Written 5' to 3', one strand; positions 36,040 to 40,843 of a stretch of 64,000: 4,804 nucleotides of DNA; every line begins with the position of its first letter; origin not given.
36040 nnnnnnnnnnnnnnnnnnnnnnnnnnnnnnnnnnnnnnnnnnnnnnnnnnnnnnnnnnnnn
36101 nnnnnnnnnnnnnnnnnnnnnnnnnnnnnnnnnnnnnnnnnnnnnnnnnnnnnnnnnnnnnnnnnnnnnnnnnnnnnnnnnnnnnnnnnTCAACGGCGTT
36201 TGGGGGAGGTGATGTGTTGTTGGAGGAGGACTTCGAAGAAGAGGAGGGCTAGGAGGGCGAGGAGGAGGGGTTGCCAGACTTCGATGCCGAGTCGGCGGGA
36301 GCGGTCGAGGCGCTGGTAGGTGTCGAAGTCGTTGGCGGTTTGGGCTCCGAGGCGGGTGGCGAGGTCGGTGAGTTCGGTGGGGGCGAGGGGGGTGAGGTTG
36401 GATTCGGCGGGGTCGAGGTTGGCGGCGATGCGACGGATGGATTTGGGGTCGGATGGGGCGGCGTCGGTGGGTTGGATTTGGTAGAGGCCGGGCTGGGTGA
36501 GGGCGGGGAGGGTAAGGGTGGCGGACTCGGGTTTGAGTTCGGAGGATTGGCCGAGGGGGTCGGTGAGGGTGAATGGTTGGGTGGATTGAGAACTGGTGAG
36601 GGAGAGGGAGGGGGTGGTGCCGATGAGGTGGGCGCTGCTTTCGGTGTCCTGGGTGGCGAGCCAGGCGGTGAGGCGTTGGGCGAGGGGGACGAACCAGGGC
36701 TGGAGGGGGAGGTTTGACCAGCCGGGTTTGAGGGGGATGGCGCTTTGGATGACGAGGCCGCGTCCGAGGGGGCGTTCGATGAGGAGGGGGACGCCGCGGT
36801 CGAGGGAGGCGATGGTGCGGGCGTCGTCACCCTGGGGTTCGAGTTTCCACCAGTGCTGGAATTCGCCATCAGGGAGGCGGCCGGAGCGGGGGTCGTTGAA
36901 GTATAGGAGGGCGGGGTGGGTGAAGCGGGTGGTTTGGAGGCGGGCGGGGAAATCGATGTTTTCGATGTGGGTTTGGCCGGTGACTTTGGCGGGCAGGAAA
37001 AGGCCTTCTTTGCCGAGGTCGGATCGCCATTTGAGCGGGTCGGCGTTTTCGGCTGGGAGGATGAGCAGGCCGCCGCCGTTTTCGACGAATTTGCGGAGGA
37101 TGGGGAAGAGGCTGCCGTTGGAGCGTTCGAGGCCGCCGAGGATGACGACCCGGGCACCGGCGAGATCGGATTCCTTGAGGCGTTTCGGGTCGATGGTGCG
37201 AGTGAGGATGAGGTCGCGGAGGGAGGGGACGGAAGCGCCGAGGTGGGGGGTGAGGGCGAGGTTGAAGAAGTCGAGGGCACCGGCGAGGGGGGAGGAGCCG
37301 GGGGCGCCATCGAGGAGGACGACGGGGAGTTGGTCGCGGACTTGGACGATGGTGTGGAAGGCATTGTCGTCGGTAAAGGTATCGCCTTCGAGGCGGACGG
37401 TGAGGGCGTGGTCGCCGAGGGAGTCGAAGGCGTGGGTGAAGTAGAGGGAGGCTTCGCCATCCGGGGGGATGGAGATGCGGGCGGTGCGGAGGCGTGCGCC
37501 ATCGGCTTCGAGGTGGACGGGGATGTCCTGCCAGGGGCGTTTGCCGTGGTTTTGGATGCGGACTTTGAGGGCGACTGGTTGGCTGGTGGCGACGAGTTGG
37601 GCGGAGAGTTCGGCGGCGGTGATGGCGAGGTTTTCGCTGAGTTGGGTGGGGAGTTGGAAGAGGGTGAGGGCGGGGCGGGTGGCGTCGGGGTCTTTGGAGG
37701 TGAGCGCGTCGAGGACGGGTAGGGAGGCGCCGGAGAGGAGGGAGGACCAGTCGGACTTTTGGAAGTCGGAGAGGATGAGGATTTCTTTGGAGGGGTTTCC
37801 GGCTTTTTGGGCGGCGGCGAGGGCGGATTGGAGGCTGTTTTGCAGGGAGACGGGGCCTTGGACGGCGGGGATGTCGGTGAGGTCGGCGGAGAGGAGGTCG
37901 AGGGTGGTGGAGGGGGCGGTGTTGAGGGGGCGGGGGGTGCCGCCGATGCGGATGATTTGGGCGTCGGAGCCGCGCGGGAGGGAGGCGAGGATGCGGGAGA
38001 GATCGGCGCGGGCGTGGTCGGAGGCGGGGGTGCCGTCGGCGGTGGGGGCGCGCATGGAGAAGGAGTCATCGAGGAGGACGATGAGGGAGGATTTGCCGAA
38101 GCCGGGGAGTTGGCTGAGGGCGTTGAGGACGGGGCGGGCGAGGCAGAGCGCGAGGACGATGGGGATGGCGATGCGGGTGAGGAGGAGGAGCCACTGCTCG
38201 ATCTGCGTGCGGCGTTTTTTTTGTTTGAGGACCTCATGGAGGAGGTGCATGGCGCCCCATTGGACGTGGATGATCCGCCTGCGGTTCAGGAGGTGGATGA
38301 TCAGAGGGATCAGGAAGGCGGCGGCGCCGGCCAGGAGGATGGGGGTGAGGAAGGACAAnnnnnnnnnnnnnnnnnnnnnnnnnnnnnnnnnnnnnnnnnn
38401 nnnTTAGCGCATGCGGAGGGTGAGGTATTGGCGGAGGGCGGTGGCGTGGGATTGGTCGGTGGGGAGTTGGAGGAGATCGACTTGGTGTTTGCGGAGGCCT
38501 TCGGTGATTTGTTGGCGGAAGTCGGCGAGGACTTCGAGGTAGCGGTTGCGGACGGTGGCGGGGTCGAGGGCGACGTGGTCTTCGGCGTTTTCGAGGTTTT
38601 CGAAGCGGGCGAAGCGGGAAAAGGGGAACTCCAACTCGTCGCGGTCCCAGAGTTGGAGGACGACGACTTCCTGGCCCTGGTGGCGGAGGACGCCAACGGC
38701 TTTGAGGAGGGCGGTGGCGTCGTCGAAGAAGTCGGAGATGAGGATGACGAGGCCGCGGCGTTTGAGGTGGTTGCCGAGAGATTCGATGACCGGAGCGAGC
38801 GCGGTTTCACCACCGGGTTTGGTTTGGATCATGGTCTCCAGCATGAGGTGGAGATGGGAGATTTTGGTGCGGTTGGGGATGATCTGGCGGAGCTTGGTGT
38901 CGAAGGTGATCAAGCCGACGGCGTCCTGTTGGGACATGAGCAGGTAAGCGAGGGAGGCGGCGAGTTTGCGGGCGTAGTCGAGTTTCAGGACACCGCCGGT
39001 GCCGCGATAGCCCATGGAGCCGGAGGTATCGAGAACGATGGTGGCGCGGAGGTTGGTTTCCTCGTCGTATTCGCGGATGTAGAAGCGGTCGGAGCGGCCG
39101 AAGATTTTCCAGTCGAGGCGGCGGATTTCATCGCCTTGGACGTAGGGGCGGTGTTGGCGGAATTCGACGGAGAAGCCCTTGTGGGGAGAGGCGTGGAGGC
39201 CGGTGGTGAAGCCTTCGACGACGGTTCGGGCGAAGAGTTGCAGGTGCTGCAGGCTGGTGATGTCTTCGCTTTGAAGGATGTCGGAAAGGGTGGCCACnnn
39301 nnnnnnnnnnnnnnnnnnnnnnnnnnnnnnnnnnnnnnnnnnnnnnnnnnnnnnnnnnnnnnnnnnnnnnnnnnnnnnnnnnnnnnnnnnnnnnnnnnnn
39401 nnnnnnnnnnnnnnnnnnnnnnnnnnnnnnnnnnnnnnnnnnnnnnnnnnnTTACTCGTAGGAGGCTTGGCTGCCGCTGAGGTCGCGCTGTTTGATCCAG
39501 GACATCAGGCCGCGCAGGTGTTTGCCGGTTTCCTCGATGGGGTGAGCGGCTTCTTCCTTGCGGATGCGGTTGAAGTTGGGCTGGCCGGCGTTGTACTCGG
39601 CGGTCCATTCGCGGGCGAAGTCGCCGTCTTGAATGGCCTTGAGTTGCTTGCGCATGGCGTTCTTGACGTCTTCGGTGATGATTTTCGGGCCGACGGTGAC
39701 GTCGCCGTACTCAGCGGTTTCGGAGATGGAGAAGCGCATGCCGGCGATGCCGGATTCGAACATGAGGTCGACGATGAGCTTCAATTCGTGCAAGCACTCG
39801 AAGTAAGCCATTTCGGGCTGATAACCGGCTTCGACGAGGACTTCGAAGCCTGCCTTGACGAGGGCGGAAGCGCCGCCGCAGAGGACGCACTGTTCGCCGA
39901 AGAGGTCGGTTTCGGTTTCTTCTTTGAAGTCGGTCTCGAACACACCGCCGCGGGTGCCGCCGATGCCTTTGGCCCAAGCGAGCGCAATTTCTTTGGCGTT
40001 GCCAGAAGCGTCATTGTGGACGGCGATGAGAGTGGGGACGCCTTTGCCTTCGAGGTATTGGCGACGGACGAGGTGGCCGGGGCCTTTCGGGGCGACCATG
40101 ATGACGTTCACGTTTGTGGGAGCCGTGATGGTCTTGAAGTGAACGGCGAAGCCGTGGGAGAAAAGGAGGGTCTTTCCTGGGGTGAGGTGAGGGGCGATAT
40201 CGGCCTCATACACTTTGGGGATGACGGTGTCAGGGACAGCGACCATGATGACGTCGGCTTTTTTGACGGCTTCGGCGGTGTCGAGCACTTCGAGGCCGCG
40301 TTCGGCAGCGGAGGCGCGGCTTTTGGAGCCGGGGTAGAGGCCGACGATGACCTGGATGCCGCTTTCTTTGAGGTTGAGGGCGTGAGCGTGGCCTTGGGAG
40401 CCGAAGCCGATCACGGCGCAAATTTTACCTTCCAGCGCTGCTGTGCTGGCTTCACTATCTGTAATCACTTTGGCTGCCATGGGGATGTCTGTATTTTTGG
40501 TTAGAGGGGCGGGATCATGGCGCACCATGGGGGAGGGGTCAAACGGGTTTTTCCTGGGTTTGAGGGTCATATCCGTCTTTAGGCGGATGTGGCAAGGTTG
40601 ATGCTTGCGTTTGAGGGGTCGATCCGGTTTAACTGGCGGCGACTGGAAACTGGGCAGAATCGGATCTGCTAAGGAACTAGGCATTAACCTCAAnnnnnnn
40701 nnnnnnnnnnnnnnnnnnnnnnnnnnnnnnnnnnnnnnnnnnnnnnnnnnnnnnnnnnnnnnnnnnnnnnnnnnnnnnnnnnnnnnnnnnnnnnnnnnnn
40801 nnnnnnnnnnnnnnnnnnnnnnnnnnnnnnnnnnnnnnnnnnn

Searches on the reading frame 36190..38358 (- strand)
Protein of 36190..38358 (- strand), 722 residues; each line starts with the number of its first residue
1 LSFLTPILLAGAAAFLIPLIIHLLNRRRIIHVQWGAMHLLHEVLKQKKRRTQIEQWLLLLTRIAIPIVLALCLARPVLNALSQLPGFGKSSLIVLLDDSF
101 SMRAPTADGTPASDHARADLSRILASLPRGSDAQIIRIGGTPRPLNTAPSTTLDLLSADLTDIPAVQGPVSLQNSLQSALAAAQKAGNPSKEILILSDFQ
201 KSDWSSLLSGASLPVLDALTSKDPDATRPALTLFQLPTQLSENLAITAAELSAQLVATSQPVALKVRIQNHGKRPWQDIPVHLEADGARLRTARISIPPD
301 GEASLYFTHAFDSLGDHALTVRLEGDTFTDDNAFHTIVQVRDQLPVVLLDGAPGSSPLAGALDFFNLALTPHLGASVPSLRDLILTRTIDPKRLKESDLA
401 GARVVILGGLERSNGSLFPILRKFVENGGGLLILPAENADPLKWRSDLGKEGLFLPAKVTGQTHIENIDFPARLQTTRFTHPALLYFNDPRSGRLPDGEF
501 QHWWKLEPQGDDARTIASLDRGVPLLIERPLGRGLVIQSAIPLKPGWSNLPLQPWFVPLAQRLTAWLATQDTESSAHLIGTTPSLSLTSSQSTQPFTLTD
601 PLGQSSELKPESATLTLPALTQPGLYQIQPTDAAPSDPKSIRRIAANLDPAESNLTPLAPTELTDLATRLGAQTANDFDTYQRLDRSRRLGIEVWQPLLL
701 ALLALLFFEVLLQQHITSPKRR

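Call 14: search_protein_families(library=pfam, proteins=[window:36190-38358:-], max_evalue=0.01)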
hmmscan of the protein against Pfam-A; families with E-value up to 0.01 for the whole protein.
window:36190-38358:- (722 aa): 3 families
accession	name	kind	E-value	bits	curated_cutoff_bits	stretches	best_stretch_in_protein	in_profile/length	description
PF07584.16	BatA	-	5.7e-16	59.1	25.9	1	1-76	1-77/77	Aerotolerance regulator N-terminal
PF13519.12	VWA_2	-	2.8e-06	28.4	27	1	92-200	1-107/107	von Willebrand factor type A domain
PF07705.17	CARDB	-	0.0067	17.1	22.7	0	249-326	8-86/101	CARDB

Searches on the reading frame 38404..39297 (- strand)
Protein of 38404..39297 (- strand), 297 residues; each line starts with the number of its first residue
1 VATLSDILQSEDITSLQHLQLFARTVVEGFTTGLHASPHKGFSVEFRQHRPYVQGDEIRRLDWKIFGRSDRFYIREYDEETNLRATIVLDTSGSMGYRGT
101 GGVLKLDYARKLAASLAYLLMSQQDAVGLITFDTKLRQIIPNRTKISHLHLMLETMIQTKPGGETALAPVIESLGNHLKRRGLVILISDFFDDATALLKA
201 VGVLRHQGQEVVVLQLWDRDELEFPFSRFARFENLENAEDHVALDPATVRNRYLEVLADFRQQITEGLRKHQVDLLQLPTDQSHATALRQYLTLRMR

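Call 14: search_protein_families(library=pfam, proteins=[window:38404-39297:-], max_evalue=0.01)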
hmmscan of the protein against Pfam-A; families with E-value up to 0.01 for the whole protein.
window:38404-39297:- (297 aa): 4 families
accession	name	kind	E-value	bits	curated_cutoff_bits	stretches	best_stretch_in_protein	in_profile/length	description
PF01882.25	DUF58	-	4.9e-46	157.1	23.4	1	48-259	1-212/216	Protein of unknown function DUF58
PF13519.12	VWA_2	-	7.4e-10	39.9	27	1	87-190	3-106/107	von Willebrand factor type A domain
PF00092.34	VWA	-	7e-05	23.6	23.8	1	87-220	4-143/174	von Willebrand factor type A domain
PF05762.20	VWA_CoxE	-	0.00063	19.7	26.4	1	83-215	57-186/222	VWA domain containing CoxE-like protein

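Call 44: find_homologous_proteins(query=window:38404-39297:-, max_evalue=1e-20)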
Query window:38404-39297:- (297 aa): 7870 proteins with E <= 1e-20 among 8000 candidates; the best 120 are listed.
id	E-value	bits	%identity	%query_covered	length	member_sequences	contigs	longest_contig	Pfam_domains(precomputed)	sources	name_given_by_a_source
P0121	1.1e-187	640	98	100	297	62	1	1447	PF13519.13,PF01882.26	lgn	-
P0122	1.9e-182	623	94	100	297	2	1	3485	PF13519.13,PF01882.26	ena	-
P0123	1.7e-181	620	94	100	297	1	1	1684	PF13519.13,PF01882.26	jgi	-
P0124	3.4e-176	602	91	100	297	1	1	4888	PF13519.13,PF01882.26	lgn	-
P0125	7.7e-175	598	90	100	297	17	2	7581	PF13519.13,PF01882.26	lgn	-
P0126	2.4e-174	596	89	100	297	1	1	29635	PF13519.13,PF01882.26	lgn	-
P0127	5.1e-174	595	90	100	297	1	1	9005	PF13519.13,PF01882.26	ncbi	-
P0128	3.8e-173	592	89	100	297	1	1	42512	PF13519.13,PF01882.26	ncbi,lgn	-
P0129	6.3e-173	592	89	100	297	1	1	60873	PF13519.13,PF01882.26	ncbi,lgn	-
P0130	3.3e-156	537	80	100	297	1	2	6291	PF00092.35,PF13519.13,PF01882.26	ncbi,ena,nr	ncbi:MAG: DUF58 domain-containing protein [Verrucomicrobiales bacterium]|nr:DUF58 domain-containing 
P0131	1.1e-154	532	78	100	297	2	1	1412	PF00092.35,PF13519.13,PF01882.26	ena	-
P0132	2.1e-154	531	79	100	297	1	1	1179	PF13519.13,PF01882.26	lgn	-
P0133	4.7e-154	530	79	100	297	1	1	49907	PF00092.35,PF13519.13,PF01882.26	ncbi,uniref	ncbi:MAG: DUF58 domain-containing protein [Prosthecobacter sp.]|uniref:DUF58 domain-containing prote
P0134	5.1e-154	530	79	100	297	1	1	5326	PF00092.35,PF13519.13,PF01882.26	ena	-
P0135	6.8e-154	529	79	100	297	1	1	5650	PF00092.35,PF13519.13,PF01882.26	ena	-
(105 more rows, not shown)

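Call 45: find_encoding_contigs(protein=P0121, flank=3000, max_places=2)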
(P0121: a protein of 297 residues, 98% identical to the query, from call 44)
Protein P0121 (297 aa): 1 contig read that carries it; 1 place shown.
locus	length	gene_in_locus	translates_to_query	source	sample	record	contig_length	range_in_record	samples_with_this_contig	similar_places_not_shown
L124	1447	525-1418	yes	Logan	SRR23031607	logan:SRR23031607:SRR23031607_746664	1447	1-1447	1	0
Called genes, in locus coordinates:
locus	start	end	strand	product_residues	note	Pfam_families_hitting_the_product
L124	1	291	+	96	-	?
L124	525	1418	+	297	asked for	PF01882:DUF58, PF13519:VWA_2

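Call 46: find_encoding_contigs(protein=P0122, flank=3000, max_places=2)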
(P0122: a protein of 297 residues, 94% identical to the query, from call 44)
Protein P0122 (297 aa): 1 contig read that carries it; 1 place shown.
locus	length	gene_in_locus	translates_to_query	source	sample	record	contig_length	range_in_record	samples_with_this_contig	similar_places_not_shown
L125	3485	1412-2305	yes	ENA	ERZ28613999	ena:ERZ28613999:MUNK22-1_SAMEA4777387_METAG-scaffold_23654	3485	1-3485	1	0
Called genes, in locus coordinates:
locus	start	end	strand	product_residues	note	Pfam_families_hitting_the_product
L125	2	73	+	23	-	?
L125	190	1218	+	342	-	PF02826:2-Hacid_dh_C (weak), PF03446:NAD_binding_2 (weak), PF03807:F420_oxidored, PF07991:KARI_N, PF02153:PDH_N (weak), PF01450:KARI_C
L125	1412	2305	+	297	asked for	PF01882:DUF58, PF13519:VWA_2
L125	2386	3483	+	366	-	?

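Call 47: find_encoding_contigs(protein=P0124, flank=4000, max_places=2)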
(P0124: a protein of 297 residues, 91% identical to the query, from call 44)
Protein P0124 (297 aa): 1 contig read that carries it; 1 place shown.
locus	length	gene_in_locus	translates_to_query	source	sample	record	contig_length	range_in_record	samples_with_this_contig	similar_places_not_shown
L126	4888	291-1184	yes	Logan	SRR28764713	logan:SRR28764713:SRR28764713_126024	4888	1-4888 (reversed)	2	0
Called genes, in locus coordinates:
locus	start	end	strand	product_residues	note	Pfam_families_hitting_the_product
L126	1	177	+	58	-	?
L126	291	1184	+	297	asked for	PF01882:DUF58, PF13519:VWA_2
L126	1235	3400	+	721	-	PF07584:BatA, PF13519:VWA_2 (weak)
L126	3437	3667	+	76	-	-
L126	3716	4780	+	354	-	PF00294:PfkB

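Call 48: find_encoding_contigs(protein=P0129, flank=8000, max_places=2)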
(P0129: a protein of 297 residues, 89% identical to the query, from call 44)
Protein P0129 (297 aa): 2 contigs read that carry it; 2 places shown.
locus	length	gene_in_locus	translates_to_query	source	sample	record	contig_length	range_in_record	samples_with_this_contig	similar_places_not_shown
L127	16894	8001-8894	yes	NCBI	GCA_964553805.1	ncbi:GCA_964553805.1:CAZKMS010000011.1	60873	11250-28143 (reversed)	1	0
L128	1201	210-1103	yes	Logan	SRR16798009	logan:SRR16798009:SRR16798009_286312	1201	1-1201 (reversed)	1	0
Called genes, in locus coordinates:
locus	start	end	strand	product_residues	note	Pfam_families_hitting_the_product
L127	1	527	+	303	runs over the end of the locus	-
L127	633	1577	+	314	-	PF00005:ABC_tran, PF13304:AAA_21, PF13732:DrrA1-3_C (weak)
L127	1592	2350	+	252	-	PF12679:ABC2_membrane_2 (weak), PF12730:ABC2_membrane_4 (weak), PF12698:ABC2_membrane_3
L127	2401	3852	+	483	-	PF23357:DUF7088, PF09822:ABC_transp_aux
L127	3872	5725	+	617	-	PF14238:DUF4340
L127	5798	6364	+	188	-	PF00581:Rhodanese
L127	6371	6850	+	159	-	PF01592:NifU_N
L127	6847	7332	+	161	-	-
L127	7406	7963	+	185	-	PF01883:FeS_assembly_P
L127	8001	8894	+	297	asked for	PF01882:DUF58, PF13519:VWA_2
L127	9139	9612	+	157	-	-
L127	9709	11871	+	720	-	-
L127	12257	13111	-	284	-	PF02311:AraC_binding, PF07883:Cupin_2, PF00165:HTH_AraC (weak), PF12833:HTH_18, PF00165:HTH_AraC (weak)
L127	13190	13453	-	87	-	PF00830:Ribosomal_L28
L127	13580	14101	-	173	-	-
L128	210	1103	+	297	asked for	PF01882:DUF58, PF13519:VWA_2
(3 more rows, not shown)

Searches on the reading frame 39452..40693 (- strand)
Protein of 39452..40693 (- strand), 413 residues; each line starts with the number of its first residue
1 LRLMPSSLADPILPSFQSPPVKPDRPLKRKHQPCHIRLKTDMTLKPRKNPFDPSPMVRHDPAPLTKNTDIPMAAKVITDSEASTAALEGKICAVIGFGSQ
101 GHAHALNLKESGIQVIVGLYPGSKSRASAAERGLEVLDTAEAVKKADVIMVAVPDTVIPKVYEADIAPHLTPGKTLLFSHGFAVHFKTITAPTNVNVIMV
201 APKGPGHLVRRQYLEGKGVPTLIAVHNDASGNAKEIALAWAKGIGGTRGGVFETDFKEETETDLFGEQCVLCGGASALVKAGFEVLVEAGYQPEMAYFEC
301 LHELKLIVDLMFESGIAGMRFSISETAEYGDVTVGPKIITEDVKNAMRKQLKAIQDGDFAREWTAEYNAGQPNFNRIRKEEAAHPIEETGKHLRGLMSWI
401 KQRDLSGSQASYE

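Call 14: search_protein_families(library=pfam, proteins=[window:39452-40693:-], max_evalue=0.01)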
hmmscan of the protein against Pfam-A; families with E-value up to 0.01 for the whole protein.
window:39452-40693:- (413 aa): 9 families
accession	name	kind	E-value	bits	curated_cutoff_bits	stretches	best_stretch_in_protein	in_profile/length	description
PF07991.19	KARI_N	-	1.9e-71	239.5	20.6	1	87-250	2-165/165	Acetohydroxy acid isomeroreductase, NADPH-binding domain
PF01450.25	KARI_C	-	7.4e-64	214.9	29.1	1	256-399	1-144/144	Ketol-acid reductoisomerase, C-terminal domain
PF03807.23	F420_oxidored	-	2.9e-10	41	21.6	1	93-164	3-78/94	NADP oxidoreductase coenzyme F420-dependent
PF02826.25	2-Hacid_dh_C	-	9e-07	28.9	25.1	1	78-156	25-102/178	D-isomer specific 2-hydroxyacid dehydrogenase, NAD binding domain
PF02153.23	PDH_N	-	1.1e-06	28.7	26.5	1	105-175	2-74/154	Prephenate dehydrogenase, nucleotide-binding domain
PF03446.21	NAD_binding_2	-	4.8e-06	27.1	21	1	93-176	3-89/161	NAD binding domain of 6-phosphogluconate dehydrogenase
PF00670.27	AdoHcyase_NAD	-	0.00033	21.2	27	1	83-152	17-85/162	S-adenosyl-L-homocysteine hydrolase, NAD binding domain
PF02629.25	CoA_binding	-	0.0023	19.1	22.3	1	92-163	6-81/97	CoA binding domain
PF01210.29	NAD_Gly3P_dh_N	-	0.0024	18.3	23.1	0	137-173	61-96/158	NAD-dependent glycerol-3-phosphate dehydrogenase N-terminus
